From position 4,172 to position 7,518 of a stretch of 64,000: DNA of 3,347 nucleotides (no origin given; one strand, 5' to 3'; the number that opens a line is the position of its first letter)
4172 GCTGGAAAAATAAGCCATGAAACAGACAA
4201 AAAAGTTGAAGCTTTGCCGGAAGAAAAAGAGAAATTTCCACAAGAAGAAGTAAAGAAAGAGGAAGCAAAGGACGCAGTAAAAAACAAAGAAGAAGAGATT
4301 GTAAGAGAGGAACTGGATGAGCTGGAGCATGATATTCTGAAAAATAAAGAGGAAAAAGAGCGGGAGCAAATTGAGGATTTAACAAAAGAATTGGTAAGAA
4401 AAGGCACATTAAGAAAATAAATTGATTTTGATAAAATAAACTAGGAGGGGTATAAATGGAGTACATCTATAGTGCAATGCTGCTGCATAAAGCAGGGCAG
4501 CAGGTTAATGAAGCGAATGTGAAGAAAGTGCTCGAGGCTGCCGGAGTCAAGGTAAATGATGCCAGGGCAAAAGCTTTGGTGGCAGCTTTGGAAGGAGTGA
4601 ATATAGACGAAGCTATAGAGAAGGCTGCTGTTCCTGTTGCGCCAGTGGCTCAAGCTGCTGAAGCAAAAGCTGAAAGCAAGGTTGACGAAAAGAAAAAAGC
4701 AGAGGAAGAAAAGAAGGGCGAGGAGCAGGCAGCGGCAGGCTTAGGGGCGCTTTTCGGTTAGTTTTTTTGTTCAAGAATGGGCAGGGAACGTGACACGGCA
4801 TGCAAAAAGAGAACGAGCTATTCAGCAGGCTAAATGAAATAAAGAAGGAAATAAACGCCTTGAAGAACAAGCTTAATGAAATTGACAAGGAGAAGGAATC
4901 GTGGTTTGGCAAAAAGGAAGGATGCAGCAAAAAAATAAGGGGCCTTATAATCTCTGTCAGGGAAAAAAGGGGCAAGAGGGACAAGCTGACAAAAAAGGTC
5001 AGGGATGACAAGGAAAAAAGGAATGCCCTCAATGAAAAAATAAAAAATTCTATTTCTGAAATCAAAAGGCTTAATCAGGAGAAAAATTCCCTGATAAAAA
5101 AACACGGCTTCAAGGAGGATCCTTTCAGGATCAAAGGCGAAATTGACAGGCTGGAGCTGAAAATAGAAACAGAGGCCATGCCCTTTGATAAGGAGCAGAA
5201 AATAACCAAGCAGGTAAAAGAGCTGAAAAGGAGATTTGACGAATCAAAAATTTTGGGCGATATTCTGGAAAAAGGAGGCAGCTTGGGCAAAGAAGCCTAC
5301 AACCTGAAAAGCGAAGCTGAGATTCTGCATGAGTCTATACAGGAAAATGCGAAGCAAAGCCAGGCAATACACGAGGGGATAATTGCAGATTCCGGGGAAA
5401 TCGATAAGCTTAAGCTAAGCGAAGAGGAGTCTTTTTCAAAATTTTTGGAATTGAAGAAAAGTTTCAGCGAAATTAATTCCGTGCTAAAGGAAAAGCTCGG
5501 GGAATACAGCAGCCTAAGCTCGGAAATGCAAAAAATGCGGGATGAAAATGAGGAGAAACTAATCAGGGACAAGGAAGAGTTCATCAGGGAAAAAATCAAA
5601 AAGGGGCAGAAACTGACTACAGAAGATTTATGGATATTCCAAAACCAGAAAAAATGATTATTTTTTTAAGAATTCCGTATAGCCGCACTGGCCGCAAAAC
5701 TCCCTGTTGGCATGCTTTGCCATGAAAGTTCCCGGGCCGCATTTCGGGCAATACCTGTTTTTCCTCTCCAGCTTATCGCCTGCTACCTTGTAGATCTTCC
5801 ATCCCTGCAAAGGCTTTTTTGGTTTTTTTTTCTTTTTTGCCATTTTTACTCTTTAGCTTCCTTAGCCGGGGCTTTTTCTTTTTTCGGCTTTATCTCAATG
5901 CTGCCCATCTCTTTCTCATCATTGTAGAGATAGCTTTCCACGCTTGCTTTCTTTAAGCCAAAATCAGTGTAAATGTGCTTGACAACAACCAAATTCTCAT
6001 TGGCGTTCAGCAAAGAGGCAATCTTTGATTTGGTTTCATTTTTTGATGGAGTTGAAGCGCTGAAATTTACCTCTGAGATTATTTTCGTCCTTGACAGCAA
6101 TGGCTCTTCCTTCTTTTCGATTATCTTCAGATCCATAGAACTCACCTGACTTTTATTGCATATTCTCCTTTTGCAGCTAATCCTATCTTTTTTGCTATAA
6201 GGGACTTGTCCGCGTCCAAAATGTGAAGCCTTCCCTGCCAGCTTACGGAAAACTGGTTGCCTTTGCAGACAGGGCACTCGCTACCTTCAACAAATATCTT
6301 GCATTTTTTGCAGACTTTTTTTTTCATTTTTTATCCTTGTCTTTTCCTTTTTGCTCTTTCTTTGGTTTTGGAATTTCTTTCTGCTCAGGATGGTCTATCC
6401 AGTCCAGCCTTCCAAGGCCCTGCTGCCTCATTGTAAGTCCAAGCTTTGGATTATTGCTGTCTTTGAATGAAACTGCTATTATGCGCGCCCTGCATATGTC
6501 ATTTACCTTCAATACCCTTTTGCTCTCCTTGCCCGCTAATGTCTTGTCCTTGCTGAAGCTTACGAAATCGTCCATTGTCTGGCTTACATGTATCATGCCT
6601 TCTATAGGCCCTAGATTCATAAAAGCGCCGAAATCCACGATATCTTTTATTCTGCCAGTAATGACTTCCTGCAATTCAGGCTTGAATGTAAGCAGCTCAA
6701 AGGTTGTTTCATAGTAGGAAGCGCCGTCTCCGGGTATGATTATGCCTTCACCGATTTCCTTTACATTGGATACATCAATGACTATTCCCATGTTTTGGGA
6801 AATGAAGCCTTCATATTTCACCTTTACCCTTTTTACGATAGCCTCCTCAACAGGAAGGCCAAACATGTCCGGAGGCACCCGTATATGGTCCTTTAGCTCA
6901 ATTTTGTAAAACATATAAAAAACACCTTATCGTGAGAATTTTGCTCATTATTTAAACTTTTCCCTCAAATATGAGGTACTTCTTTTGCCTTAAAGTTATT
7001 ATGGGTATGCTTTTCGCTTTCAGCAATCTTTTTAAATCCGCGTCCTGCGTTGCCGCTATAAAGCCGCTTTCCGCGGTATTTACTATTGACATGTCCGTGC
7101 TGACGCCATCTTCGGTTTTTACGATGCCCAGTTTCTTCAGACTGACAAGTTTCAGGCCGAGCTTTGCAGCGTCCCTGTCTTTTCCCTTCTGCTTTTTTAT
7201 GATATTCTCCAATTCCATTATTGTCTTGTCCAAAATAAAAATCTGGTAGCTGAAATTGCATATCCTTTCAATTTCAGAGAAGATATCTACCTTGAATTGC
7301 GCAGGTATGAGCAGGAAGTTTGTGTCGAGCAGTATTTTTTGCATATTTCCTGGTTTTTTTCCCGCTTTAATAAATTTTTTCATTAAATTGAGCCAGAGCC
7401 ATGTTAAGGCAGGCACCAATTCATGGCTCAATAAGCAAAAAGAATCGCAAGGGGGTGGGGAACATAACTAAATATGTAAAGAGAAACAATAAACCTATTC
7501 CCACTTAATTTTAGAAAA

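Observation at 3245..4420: Stalk protein P0 lacks the conserved C-terminal factor-binding peptide and carries a ~100-aa K/E-rich tail; the uL11 gene is missing from the L1-P0-P1 cluster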

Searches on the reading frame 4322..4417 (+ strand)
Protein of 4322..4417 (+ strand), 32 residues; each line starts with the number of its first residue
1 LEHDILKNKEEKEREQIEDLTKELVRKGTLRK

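Call 27: search_solved_structures(query=A2, max_evalue=10, show_alignments=5)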
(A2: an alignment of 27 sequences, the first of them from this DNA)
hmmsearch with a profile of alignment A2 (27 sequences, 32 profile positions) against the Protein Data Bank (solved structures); distinct sequences matched with E-value up to 10: 8.
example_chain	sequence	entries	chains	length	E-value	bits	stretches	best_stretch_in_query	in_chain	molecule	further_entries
37sn_A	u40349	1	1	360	0.18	14.9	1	13-24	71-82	Bracket-shaped protein SC4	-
2k84_A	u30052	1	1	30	0.87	12.7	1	4-20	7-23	P9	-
8dt0_A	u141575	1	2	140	0.89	12.7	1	4-28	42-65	Scaffolding protein functional sites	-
5mk2_C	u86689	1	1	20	1.1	12.4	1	5-18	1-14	Charged multivesicular body protein 4b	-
9s61_A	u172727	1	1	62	4.6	10.4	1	7-24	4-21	DBL8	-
5fv8_A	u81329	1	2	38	8.2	9.6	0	14-26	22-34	FOSW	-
7p83_A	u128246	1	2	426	8.9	9.5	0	7-23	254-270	S-adenosylmethionine synthase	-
7p82_A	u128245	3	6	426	8.9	9.5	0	7-23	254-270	S-adenosylmethionine synthase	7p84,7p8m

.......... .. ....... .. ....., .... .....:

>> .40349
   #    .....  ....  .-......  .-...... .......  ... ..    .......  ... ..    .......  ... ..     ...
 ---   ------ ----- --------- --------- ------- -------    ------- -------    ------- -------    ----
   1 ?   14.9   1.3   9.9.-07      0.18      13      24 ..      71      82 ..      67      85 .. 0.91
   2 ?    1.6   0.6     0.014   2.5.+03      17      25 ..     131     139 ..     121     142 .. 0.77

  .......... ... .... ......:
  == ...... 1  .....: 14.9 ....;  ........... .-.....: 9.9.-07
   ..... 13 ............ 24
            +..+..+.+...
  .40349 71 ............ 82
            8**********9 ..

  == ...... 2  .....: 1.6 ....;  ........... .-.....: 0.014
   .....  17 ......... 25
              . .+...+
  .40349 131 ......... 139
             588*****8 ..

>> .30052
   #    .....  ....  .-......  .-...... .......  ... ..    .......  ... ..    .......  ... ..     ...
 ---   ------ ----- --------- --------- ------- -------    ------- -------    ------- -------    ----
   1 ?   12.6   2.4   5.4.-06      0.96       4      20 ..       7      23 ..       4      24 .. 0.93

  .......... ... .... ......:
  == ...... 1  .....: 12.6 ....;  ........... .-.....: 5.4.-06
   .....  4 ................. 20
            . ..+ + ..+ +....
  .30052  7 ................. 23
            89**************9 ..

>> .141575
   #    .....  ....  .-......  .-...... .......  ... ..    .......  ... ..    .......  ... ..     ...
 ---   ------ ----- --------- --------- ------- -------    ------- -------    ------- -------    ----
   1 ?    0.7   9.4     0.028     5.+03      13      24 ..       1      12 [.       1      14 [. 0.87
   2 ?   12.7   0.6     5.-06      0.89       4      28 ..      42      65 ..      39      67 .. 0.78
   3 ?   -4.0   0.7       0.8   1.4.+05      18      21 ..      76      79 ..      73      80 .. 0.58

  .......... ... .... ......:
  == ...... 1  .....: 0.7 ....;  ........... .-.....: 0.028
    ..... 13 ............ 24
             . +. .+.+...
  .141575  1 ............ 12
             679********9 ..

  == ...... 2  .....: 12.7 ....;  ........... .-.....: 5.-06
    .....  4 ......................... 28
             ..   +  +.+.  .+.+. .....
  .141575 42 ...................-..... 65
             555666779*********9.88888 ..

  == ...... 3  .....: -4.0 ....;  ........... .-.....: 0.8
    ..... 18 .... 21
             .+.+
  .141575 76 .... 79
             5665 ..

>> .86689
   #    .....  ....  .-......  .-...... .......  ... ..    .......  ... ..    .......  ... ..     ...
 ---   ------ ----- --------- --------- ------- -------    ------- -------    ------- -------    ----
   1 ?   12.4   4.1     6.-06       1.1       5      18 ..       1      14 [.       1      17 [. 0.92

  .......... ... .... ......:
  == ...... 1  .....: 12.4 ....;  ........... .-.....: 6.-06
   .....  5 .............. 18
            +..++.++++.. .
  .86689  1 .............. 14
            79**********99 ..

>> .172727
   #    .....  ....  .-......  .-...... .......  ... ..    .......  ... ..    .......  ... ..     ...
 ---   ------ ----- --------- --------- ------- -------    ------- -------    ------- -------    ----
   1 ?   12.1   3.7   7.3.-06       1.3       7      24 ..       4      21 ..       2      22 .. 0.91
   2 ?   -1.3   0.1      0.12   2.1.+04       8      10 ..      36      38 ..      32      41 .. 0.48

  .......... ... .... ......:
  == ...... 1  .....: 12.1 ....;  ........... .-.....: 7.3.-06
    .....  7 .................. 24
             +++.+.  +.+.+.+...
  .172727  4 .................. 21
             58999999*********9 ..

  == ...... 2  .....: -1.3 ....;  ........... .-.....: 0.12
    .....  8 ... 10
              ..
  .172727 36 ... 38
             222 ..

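Call 37: search_protein_representatives(alignment_id=A2)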
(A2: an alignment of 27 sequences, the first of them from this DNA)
Query: 27 sequences, 32 profile positions. Proteins with E-value up to 0.001 (for the whole library): 26; up to 1e-10: 0; up to 1e-30: 0. The best 26 are listed.
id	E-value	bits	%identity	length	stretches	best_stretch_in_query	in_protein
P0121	3.8e-10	55.5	-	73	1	1-32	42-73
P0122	1.0e-09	54.1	-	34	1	2-32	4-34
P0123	5.7e-09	51.7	-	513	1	1-32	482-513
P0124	7.3e-08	48.2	-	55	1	4-32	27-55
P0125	1.6e-07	47.0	-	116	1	3-32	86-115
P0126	2.1e-07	46.7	-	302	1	2-32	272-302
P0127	3.9e-07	45.9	-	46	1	2-32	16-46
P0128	9.7e-07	44.6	-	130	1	5-32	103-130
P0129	1.2e-06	44.3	-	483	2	1-32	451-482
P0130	1.5e-06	43.9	-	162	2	3-32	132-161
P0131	3.8e-06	42.7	-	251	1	2-32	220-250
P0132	4.0e-06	42.6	-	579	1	1-31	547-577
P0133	8.5e-06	41.6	-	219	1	1-32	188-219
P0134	1.1e-05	41.2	-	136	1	6-31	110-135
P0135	1.6e-05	40.7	-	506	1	1-32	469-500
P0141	1.3e-04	37.8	-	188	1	4-32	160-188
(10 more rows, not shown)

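Call 39: find_encoding_contigs(protein=P0133, flank=4000, max_places=3)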
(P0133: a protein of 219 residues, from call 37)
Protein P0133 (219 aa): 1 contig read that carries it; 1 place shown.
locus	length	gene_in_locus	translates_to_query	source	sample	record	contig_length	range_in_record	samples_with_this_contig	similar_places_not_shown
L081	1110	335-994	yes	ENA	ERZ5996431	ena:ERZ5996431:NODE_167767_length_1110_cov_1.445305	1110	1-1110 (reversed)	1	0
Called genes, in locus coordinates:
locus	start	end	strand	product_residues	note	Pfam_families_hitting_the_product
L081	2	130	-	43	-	?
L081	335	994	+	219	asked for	PF01336:tRNA_anti-codon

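Call 40: find_encoding_contigs(protein=P0141, flank=4000, max_places=3)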
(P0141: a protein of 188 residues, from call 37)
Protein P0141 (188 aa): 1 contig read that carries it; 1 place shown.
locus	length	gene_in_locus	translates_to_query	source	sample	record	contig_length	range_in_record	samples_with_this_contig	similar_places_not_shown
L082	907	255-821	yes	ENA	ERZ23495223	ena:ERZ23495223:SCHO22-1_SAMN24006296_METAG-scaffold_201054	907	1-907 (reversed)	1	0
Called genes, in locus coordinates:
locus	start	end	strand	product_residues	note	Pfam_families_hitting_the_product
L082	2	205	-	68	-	?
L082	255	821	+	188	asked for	PF00069:Pkinase, PF07714:PK_Tyr_Ser-Thr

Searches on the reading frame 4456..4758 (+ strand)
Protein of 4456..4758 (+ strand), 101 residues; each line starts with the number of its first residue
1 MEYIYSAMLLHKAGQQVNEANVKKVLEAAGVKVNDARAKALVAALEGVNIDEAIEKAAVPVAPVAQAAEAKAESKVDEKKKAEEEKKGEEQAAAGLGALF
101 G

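Call 3: search_protein_families(library=pfam, proteins=[window:4456-4758:+], max_evalue=0.01)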
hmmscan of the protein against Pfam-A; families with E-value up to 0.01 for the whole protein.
window:4456-4758:+ (101 aa): 2 families
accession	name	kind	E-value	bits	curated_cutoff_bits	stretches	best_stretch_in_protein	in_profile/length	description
PF00428.24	Ribosomal_60s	-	2.6e-14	54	28.1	1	17-100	2-88/88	60s Acidic ribosomal protein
PF17940.6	TetR_C_31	-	0.00059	20.4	27.4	1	11-65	45-97/107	Tetracyclin repressor-like, C-terminal domain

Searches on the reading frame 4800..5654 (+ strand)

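Call 3: search_protein_families(library=pfam, proteins=[window:4800-5654:+], max_evalue=0.01)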
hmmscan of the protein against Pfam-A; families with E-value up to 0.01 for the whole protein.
window:4800-5654:+ (285 aa): 1 family
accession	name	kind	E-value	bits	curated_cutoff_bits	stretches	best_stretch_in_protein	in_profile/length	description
PF23435.1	DUF7121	-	1.7e-10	41.2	29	1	16-281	39-302/307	Family of unknown function (DUF7121)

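Call 57: search_protein_families(library=pfam, proteins=[window:4800-5654:+], max_evalue=1)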
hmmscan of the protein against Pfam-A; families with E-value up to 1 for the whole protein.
window:4800-5654:+ (285 aa): 2 families
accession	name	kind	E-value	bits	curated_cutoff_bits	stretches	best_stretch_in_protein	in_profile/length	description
PF23435.1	DUF7121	-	1.7e-10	41.2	29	1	16-281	39-302/307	Family of unknown function (DUF7121)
PF16740.10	SKA2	-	0.18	12.1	30.1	1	6-33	42-69/110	Spindle and kinetochore-associated protein 2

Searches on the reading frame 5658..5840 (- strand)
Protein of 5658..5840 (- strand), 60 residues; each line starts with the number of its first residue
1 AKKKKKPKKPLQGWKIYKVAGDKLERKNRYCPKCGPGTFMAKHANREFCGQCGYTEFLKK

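Call 74: search_protein_families(library=pfam, proteins=[window:5658-5840:-], max_evalue=0.001)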
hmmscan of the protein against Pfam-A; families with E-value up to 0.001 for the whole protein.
window:5658-5840:- (60 aa): 2 families
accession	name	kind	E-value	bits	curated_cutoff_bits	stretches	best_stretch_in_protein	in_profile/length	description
PF01599.25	Ribosomal_S27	-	3.7e-19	68.7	22.3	1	15-55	3-44/44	Ribosomal protein S27a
PF13240.11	Zn_Ribbon_1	-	0.00032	20.8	25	0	21-35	6-20/23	zinc-ribbon domain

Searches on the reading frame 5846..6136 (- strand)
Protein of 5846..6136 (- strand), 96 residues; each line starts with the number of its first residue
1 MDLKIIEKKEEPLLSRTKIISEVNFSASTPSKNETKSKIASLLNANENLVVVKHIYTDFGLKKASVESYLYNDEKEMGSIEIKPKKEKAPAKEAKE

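Call 74: search_protein_families(library=pfam, proteins=[window:5846-6136:-], max_evalue=0.001)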
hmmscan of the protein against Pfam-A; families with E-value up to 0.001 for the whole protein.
window:5846-6136:- (96 aa): 1 family
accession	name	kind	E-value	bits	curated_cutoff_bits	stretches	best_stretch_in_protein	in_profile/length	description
PF01282.25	Ribosomal_S24e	-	5.8e-16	58.8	24.5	1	4-94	1-92/95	Ribosomal protein S24e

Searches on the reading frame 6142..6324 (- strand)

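Call 74: search_protein_families(library=pfam, proteins=[window:6142-6324:-], max_evalue=0.001)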
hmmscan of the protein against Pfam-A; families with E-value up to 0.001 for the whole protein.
window:6142-6324:- (60 aa): 1 family
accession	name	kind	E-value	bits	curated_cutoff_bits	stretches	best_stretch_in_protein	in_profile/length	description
PF06093.19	Spt4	-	9.7e-11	42.1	25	1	3-60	2-77/77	Spt4/RpoE2 zinc finger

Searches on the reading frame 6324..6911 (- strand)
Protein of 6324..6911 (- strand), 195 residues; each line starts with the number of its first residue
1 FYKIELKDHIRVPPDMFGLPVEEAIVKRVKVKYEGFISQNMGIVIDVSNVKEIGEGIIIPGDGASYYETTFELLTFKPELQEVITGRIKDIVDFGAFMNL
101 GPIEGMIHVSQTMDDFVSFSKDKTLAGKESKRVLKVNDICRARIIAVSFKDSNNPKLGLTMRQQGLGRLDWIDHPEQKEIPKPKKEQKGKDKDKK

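Call 74: search_protein_families(library=pfam, proteins=[window:6324-6911:-], max_evalue=0.001)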
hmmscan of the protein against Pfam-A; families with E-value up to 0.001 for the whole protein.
window:6324-6911:- (195 aa): 2 families
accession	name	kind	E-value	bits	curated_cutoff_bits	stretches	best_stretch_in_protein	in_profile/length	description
PF03876.22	SHS2_Rpb7-N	-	3.3e-16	59.6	24.8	1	7-63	1-57/57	SHS2 domain found in N terminus of Rpb7p/Rpc25p/MJ0397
PF00575.29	S1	-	9.4e-11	42.4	22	1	77-147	1-62/74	S1 RNA binding domain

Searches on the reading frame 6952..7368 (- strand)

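Call 74: search_protein_families(library=pfam, proteins=[window:6952-7368:-], max_evalue=0.001)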
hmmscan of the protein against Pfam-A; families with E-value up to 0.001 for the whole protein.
window:6952-7368:- (138 aa): 1 family
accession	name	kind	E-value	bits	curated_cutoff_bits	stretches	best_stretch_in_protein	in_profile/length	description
PF18477.7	PIN_9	-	2.5e-22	79.7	26.3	1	12-129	1-116/116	PIN like domain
